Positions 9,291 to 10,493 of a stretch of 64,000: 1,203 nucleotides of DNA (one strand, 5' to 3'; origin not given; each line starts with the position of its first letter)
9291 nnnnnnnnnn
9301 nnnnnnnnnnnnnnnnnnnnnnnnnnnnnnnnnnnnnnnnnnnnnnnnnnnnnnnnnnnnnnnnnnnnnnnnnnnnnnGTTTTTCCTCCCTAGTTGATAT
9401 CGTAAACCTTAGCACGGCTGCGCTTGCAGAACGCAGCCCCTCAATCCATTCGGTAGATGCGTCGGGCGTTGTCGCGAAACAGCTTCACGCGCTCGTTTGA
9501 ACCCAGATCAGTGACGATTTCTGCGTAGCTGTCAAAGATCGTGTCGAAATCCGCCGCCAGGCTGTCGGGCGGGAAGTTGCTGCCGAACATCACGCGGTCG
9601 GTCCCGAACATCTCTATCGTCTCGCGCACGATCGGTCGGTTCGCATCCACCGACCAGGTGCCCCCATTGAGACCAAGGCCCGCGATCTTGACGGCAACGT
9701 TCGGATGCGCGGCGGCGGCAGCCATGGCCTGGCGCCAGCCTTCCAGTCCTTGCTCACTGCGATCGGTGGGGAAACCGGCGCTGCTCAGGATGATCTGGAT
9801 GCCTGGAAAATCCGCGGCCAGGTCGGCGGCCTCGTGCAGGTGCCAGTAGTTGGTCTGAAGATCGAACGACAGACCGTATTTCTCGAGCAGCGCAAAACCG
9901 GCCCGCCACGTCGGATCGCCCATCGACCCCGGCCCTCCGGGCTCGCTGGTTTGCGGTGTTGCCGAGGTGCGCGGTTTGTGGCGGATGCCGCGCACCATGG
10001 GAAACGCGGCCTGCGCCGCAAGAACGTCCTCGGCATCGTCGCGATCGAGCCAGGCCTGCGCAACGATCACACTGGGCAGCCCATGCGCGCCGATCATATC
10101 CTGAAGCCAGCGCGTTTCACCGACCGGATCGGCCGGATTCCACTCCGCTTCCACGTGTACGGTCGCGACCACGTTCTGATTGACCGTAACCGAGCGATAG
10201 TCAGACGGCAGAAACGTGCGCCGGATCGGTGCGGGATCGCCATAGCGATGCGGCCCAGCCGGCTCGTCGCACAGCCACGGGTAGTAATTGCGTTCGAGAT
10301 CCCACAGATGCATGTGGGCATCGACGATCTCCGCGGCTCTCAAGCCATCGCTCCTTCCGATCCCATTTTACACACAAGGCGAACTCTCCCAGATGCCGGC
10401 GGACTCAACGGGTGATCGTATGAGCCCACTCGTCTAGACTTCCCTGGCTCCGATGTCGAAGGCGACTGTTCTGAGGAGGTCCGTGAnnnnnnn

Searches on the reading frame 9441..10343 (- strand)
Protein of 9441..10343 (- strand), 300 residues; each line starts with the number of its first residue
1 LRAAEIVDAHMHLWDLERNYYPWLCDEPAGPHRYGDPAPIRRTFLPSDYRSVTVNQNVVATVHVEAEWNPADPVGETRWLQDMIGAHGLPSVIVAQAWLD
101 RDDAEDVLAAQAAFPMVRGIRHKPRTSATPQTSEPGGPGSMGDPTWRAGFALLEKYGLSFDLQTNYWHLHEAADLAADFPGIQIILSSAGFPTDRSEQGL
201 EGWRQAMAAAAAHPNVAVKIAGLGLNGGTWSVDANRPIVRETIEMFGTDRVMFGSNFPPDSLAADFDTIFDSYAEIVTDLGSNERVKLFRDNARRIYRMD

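Call 9: search_protein_families(library=pfam, proteins=[window:9441-10343:-], max_evalue=0.001)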
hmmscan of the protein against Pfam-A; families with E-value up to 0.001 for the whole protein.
window:9441-10343:- (300 aa): 1 family
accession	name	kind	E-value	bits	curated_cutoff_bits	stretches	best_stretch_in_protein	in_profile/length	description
PF04909.20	Amidohydro_2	-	3.2e-44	152.3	26.4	1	7-298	1-288/289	Amidohydrolase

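Call 25: search_protein_families(library=ncbifam, proteins=[window:9444-10343:-], max_evalue=0.00001)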
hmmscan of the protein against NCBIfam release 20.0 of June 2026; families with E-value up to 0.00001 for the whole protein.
window:9444-10343:- (300 aa): 1 family
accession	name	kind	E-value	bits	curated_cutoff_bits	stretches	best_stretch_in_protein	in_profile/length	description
NF052480.1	FuconLaconase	equivalog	1.8e-24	86.8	400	1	7-299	3-286/287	L-fucono-1,5-lactonase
